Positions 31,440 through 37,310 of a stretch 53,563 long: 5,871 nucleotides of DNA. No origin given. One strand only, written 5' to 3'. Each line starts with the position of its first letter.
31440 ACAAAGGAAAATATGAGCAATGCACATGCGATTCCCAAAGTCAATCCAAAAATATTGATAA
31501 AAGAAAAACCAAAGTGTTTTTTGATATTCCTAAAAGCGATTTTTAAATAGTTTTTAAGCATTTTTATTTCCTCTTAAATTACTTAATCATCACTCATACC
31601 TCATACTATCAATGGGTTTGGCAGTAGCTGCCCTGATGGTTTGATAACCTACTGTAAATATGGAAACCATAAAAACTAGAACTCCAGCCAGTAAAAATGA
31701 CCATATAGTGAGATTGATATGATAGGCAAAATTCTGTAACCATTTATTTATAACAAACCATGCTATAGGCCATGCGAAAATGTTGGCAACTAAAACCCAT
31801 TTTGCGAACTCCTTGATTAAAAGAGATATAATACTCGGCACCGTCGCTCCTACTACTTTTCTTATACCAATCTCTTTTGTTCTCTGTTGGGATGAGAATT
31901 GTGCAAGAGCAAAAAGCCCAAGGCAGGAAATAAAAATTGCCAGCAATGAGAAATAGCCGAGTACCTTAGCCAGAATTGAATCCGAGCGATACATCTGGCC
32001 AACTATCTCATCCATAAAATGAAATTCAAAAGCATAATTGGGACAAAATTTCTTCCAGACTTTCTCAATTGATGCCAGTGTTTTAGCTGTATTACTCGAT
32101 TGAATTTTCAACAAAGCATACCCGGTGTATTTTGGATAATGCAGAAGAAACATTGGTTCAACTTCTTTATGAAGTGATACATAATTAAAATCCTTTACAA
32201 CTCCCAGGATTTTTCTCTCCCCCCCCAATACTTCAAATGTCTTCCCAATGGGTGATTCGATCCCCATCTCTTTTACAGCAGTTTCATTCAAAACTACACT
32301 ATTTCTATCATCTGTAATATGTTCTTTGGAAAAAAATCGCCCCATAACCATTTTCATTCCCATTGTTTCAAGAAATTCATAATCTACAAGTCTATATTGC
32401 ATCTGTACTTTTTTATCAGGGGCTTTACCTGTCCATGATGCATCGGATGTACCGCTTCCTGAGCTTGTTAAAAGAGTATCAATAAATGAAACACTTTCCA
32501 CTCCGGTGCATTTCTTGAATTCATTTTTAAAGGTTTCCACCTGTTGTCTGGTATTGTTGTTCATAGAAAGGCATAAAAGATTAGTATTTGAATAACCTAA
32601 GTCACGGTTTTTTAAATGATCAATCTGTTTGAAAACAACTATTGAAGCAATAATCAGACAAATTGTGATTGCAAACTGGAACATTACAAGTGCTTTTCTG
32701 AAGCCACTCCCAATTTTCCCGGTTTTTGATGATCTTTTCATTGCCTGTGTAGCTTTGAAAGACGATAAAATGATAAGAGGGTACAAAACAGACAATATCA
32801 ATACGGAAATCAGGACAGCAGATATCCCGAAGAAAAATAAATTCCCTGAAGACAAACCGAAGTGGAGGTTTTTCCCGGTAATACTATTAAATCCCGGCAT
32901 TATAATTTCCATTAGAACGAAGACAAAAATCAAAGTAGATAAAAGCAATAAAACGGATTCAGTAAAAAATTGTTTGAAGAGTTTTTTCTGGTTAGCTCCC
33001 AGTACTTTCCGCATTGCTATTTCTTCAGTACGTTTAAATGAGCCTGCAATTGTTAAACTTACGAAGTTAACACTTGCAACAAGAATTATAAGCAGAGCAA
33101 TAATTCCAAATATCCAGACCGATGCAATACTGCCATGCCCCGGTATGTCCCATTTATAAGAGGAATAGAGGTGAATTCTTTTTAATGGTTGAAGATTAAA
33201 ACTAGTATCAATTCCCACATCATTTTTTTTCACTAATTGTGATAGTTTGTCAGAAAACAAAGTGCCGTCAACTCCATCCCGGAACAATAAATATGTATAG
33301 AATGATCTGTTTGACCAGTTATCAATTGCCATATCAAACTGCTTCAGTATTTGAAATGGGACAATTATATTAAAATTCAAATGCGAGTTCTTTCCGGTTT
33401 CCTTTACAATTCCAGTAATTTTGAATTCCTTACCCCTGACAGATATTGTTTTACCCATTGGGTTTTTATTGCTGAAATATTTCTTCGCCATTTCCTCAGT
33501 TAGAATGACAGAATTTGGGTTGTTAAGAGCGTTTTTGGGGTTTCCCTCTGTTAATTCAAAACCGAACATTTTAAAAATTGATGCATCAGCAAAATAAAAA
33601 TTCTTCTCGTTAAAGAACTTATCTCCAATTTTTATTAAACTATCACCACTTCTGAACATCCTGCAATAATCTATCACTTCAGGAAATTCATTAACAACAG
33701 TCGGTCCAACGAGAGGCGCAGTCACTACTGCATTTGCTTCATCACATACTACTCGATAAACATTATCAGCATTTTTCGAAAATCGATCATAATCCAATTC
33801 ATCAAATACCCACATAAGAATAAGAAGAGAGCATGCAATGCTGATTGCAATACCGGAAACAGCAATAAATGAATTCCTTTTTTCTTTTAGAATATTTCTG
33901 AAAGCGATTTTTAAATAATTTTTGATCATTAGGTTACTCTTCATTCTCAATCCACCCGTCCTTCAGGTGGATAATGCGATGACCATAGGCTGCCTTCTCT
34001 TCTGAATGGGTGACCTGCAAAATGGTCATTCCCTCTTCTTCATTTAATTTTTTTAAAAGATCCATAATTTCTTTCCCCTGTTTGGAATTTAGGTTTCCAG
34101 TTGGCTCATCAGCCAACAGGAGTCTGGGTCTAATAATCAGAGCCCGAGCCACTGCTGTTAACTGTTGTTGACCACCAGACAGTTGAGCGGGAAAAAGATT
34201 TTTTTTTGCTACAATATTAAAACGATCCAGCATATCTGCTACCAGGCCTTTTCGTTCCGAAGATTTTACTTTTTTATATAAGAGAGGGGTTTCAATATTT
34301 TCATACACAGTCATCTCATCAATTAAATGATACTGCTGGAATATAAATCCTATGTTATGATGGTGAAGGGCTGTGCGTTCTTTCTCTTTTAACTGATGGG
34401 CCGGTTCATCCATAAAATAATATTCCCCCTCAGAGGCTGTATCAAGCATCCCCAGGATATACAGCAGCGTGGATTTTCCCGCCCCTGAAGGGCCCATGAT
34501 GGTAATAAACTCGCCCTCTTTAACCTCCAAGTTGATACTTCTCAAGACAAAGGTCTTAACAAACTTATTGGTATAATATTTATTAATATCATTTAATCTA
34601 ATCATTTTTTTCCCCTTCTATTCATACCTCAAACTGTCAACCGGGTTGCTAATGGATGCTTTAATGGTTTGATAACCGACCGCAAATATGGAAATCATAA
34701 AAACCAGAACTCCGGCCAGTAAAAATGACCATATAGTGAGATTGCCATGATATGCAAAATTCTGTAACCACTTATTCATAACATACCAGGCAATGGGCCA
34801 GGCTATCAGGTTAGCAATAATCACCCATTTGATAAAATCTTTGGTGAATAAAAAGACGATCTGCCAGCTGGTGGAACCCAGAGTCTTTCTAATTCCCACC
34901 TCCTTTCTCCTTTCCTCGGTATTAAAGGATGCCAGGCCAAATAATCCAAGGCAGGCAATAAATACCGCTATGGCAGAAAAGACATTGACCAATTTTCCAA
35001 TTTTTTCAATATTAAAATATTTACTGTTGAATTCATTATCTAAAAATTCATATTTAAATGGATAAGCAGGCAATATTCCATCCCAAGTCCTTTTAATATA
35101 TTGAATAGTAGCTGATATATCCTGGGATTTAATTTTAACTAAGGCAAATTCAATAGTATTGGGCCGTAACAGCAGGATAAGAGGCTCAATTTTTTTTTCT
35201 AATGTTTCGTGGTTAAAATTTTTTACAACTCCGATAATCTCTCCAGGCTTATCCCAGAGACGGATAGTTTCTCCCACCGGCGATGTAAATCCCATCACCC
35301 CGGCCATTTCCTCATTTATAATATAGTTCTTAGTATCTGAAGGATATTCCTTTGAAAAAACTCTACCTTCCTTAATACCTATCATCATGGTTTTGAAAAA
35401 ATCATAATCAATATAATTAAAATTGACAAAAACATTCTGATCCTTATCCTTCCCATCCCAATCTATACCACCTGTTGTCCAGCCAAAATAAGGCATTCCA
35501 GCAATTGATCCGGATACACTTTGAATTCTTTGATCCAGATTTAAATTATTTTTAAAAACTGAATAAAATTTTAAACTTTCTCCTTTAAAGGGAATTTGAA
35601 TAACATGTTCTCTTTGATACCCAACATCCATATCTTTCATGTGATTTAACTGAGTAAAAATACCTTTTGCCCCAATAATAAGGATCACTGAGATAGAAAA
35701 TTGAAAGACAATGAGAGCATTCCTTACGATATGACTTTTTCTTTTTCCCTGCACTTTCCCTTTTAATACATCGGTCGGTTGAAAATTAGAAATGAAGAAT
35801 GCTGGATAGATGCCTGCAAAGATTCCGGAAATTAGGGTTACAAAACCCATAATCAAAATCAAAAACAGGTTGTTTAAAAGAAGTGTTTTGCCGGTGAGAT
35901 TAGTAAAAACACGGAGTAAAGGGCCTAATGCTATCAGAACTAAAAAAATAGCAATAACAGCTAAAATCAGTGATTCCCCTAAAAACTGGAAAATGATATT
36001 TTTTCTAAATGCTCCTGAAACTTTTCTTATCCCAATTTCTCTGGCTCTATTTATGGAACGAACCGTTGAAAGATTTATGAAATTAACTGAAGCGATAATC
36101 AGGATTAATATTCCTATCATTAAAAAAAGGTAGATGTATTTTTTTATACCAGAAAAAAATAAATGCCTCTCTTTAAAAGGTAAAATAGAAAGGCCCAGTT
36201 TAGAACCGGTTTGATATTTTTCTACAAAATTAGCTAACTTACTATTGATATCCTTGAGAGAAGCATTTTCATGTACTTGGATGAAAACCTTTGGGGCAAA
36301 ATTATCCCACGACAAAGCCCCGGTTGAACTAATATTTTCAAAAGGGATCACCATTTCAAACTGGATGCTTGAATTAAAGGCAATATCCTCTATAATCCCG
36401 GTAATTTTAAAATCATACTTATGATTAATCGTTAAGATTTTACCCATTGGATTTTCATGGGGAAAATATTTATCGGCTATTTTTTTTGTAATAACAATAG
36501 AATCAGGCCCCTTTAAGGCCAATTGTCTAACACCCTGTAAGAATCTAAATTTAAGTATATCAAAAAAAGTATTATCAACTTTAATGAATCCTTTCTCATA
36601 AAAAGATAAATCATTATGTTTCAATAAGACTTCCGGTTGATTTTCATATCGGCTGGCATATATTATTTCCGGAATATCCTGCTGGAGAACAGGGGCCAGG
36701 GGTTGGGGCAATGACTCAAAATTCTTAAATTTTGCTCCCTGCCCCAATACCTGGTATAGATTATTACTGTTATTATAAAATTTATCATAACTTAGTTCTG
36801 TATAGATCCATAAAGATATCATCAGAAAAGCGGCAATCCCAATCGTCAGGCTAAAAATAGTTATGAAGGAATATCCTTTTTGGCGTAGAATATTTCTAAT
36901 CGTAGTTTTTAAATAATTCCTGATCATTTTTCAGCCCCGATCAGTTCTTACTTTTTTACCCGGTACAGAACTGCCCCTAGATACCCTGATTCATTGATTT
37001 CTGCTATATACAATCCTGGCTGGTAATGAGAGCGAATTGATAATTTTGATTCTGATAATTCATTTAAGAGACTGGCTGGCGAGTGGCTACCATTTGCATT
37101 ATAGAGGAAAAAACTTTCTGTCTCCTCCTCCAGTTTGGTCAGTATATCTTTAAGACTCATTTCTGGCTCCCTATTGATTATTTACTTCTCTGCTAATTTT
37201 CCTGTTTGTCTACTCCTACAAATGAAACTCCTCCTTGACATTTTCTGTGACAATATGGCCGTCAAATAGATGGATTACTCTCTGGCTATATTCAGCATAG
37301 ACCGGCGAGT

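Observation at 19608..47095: Ten tandem paralogues of an ~800-aa internally duplicated FtsX/MacB-type permease sharing two ATPases, one adaptor and one outer-membrane factor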

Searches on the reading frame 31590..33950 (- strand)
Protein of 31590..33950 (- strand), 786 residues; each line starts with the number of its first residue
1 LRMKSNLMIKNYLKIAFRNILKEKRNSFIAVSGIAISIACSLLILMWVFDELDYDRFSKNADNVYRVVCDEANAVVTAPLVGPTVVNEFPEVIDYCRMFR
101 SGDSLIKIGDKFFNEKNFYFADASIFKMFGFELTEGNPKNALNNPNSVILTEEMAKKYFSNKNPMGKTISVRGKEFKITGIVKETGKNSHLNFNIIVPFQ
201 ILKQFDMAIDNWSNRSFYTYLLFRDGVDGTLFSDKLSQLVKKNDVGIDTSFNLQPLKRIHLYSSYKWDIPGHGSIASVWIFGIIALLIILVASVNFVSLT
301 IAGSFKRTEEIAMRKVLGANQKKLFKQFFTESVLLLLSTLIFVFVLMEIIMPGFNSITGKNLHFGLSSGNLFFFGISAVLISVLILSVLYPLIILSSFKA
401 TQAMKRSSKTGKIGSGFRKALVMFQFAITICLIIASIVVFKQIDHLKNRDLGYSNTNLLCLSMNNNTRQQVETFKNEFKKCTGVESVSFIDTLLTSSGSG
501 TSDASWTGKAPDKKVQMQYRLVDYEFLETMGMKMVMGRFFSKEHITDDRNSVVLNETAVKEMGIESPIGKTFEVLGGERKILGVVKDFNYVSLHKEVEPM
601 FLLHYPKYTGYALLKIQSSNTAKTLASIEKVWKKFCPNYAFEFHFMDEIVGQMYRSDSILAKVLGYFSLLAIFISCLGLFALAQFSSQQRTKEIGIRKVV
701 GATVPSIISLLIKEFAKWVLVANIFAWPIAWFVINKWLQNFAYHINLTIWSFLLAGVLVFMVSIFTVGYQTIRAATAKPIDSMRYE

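Call 3: search_protein_families(library=pfam, proteins=[window:31590-33950:-])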
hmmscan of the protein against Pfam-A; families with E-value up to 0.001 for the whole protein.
window:31590-33950:- (786 aa): 2 families
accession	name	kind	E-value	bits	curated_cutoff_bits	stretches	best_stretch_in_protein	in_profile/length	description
PF12704.14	MacB_PCD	-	1.8e-36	126.8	27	2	27-238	1-206/207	MacB-like periplasmic core domain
PF02687.27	FtsX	-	1.9e-21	76.8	25.5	2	667-778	3-119/120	FtsX-like permease C-terminal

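Call 5: search_protein_families(library=ncbifam, proteins=[window:31590-33950:-], max_evalue=0.01)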
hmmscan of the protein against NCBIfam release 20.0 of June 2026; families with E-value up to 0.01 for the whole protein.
window:31590-33950:- (786 aa): 3 families
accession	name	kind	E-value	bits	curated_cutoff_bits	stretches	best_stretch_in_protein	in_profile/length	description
TIGR03434.1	ADOP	subfamily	2.8e-83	280.4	622.3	2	168-786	166-803/803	ADOP family duplicated permease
NF038008.1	ABC_perm_DarB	equivalog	4.6e-45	153.8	700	1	26-770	11-770/777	darobactin export ABC transporter permease subunit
NF007826.0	PRK10535.1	equivalog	1.9e-06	26.4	966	2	124-339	375-583/648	macrolide ABC transporter ATP-binding protein/permease MacB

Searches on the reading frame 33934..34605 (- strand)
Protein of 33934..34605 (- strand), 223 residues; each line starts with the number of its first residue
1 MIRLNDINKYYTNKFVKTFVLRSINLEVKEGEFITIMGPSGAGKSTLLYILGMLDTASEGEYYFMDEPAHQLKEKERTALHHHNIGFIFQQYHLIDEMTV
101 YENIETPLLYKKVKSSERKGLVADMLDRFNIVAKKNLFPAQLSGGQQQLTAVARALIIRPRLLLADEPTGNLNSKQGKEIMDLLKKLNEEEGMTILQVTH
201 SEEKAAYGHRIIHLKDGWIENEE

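Call 4: search_protein_families(library=pfam, proteins=[window:33934-34605:-])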
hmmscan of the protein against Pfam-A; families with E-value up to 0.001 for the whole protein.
window:33934-34605:- (223 aa): 4 families
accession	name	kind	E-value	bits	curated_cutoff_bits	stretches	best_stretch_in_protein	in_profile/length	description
PF00005.33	ABC_tran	-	8.1e-31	107.9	25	1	21-169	1-136/137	ABC transporter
PF13304.12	AAA_21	-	5.9e-08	33.6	27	0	139-201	235-299/304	AAA domain, putative AbiEii toxin, Type IV TA system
PF02463.25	SMC_N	-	4.8e-06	26.6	40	1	17-212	11-209/220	RecF/RecN/SMC N terminal domain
PF13401.12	AAA_22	-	0.00094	19.9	27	0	31-97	5-33/130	AAA domain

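Call 6: search_protein_families(library=ncbifam, proteins=[window:33934-34605:-])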
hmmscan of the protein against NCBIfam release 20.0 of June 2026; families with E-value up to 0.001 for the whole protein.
window:33934-34605:- (223 aa): 187 families (the best 25 are shown)
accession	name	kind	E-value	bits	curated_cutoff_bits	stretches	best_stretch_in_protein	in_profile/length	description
NF038007.1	ABC_ATP_DarD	equivalog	2e-74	249.8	375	1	1-218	1-217/218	darobactin export ABC transporter ATP-binding protein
TIGR02211.1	LolD_lipo_ex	equivalog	2.9e-61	206.8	307.75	1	1-220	1-220/221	lipoprotein-releasing ABC transporter ATP-binding protein LolD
TIGR03608.1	L_ocin_972_ABC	subfamily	3.4e-58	196.5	254.85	1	6-214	3-206/206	putative bacteriocin export ABC transporter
NF007826.0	PRK10535.1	equivalog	1.8e-55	188.4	966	1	2-220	5-222/648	macrolide ABC transporter ATP-binding protein/permease MacB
TIGR02982.1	heterocyst_DevA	subfamily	4.2e-55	186.7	295.8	1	2-219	2-219/220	ABC exporter ATP-binding subunit, DevA family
TIGR02673.1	FtsE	equivalog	1.7e-54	184.7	264.85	1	1-217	1-213/214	cell division ATP-binding protein FtsE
NF007879.0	PRK10584.1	equivalog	3.9e-53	180.5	336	1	14-222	19-227/228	putative ABC transporter ATP-binding protein YbbA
NF008639.0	PRK11629.1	equivalog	5.9e-52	176.4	360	1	3-222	8-227/234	lipoprotein-releasing ABC transporter ATP-binding protein LolD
TIGR02315.1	ABC_phnC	equivalog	7.9e-49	166.3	266.1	1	1-219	1-224/243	phosphonate ABC transporter ATP-binding protein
NF040933.2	ABC_arch_GlcV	equivalog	8.4e-48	163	450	1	2-203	3-203/357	glucose ABC transporter ATP-binding protein GlcV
TIGR03265.1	PhnT2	equivalog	4.7e-47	160.9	457.7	1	13-220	12-214/353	putative 2-aminoethylphosphonate ABC transporter ATP-binding protein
NF043075.1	MMSYN1_0197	equivalog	2.6e-46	158.1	550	1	2-220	3-212/341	spermidine/putrescine ABC transporter ATP-binding protein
NF040840.2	tungstate_WtpC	equivalog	3.1e-46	158.2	440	1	1-219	1-209/347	tungstate ABC transporter ATP-binding protein WtpC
NF006987.0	PRK09452.1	equivalog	1.5e-45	155.6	482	1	1-221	17-228/378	spermidine/putrescine ABC transporter ATP-binding protein PotA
TIGR00968.1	3a0106s01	subfamily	7.7e-44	150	342.75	1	12-220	7-210/237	sulfate ABC transporter ATP-binding protein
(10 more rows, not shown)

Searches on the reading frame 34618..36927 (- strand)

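Call 3: search_protein_families(library=pfam, proteins=[window:34618-36927:-])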
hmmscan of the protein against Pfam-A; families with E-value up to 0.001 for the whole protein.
window:34618-36927:- (769 aa): 2 families
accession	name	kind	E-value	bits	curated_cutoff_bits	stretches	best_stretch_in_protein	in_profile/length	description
PF12704.14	MacB_PCD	-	6e-31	108.8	27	2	20-232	1-205/207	MacB-like periplasmic core domain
PF02687.27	FtsX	-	6.1e-23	81.6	25.5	2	648-762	1-120/120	FtsX-like permease C-terminal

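Call 5: search_protein_families(library=ncbifam, proteins=[window:34618-36927:-], max_evalue=0.01)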
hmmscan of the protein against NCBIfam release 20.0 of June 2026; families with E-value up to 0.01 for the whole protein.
window:34618-36927:- (769 aa): 4 families
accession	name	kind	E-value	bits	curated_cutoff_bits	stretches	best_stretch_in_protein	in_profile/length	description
TIGR03434.1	ADOP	subfamily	3.9e-81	273.3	622.3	2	235-769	242-803/803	ADOP family duplicated permease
NF038008.1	ABC_perm_DarB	equivalog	1.7e-45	155.3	700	2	262-754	270-771/777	darobactin export ABC transporter permease subunit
NF007826.0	PRK10535.1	equivalog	3.9e-11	41.9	966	1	117-388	372-645/648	macrolide ABC transporter ATP-binding protein/permease MacB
NF038346.1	FtsX_actino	exception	0.00027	20.4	250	0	257-347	172-262/308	permease-like cell division protein FtsX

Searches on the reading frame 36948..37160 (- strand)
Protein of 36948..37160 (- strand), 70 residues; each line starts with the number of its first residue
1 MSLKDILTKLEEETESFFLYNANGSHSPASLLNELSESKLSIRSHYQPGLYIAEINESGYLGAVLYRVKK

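Call 35: search_protein_families(library=ncbifam, proteins=[window:36948-37160:-], max_evalue=0.01)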
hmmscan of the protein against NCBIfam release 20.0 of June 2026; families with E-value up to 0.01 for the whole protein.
window:36948-37160:- (70 aa): 0 families

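Call 36: search_protein_families(library=pfam, proteins=[window:36948-37160:-], max_evalue=0.01)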
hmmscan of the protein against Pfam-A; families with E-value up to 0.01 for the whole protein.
window:36948-37160:- (70 aa): 0 families

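Call 70: find_homologous_proteins(query=window:36948-37160:-, max_evalue=0.001)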
Query window:36948-37160:- (70 aa): 25 proteins with E <= 0.001 among 25 candidates.
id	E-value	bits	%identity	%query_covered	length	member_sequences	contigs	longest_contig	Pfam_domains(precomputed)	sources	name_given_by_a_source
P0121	5.4e-34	132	94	100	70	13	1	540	-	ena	-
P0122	1.4e-33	131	93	100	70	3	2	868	-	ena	-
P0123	1.1e-28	116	86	100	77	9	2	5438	-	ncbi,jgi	jgi:hypothetical protein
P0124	7.5e-28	113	81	100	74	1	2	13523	-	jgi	-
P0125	1.6e-27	112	84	100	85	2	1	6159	-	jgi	jgi:hypothetical protein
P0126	2.4e-18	83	63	100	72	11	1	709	-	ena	-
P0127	4.0e-18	82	61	100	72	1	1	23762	-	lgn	-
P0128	4.7e-18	82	62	99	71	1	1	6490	-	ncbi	-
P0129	7.9e-18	81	62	97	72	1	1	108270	-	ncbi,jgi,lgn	-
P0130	1.5e-17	80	60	100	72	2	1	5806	-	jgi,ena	-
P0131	1.8e-17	80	66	100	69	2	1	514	-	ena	-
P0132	4.3e-17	79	56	100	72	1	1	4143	-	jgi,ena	-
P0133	8.3e-17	78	58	99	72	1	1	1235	-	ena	-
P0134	6.2e-16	75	57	100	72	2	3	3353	-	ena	-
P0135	8.1e-16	75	57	100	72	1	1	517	-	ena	-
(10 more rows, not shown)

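Call 74: predict_structure(alignment_id=A4)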
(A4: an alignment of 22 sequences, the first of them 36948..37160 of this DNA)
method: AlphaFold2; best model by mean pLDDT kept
length: 70 residues; sequences in the alignment: 22
mean_pLDDT: 92.8   pTM: 0.79
mean pLDDT of the five models: 92.8, 91.5, 91.2, 90.6, 89.9
residues with pLDDT >= 90: 60; 70-90: 10; 50-70: 0; < 50: 0
segments of 3 or more residues with pLDDT < 50: none
pLDDT, mean of each block of 10 residues (from residue 1): 95 88 94 95 94 94 90
secondary structure, 60 per line:
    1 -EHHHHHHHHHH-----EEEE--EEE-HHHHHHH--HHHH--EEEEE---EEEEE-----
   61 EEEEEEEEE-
elements in order: H3-12 E18-21 E24-26 H28-34 H37-40 E43-47 E51-55 E61-69

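Call 76: fold_search(model_id=the predicted structure, library=pdb)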
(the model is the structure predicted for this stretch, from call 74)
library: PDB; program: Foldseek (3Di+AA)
matches with E <= 10: 131; with E <= 0.001: 0
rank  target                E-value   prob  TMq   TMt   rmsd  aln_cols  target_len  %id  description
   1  6wwl_K                1.0e+00  0.02  0.17  0.06  13.4        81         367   20  KIF14[391-755] dimer two-heads-bound state - AMP-PNP in complex with a microtubule (released 2021-05-05)
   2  6wwe_K                1.2e+00  0.04  0.22  0.06  13.0        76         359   14  Apo KIF14[391-772] in complex with a microtubule (released 2021-05-05)
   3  6gwk_A                1.4e+00  0.09  0.27  0.29   9.4        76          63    9  The crystal structure of Hfq from Caulobacter crescentus (released 2019-05-22)
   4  6wwq_K                1.4e+00  0.02  0.17  0.06  13.6        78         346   18  KIF14[391-743] - ADP in complex with a microtubule (released 2021-05-05)
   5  7uwy_MODEL_1_A        2.0e+00  0.11  0.30  0.33   7.8        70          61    7  NMR solution structure of the De novo designed small beta-barrel protein 29_bp_sh3 (released 2023-03-22)
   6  1u1s_A                2.0e+00  0.06  0.29  0.30  10.2        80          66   16  Hfq protein from Pseudomonas aeruginosa. Low-salt crystals (released 2005-01-25)
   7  3qhs_H                2.1e+00  0.07  0.27  0.28   9.0        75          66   20  Crystal structure of full-length Hfq from Escherichia coli (released 2011-05-18)
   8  1d3b_C                2.1e+00  0.03  0.20  0.20  11.1        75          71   12  CRYSTAL STRUCTURE OF THE D3B SUBCOMPLEX OF THE HUMAN CORE SNRNP DOMAIN AT 2.0A RESOLUTION (released 1999-12-22)
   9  3icy_A                2.1e+00  0.03  0.19  0.12  14.1       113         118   11  The crystal structure of sensory box histidine kinase/response regulator domain from Chlorobium tepidum TLS (released 2010-01-12)
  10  4noy_E                2.2e+00  0.08  0.28  0.28   8.5        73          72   14  Crystal structure of Listeria monocytogenes Hfq F43W (released 2014-09-10)
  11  9a7v_A                2.4e+00  0.08  0.30  0.25   8.7        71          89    6  Integrative model of YRBF-GLPD by crosslinking MS and deep learning (released 2024-09-18)
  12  8bvj_L                2.5e+00  0.07  0.27  0.29   7.5        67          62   12  Hfq-Crc-estA translation repression complex (released 2023-01-25)
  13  1d3b_A                2.5e+00  0.03  0.20  0.20  11.1        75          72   12  CRYSTAL STRUCTURE OF THE D3B SUBCOMPLEX OF THE HUMAN CORE SNRNP DOMAIN AT 2.0A RESOLUTION (released 1999-12-22)
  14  9c39_J                2.5e+00  0.02  0.20  0.11  14.3        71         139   14  Bacteriophage Sf14 neck C6 reconstruction (released 2025-02-05)
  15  6wwh_K                2.5e+00  0.01  0.16  0.06  13.4        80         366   16  KIF14[391-772] dimer two-heads-bound state - AMP-PNP in complex with a microtubule (released 2021-05-05)
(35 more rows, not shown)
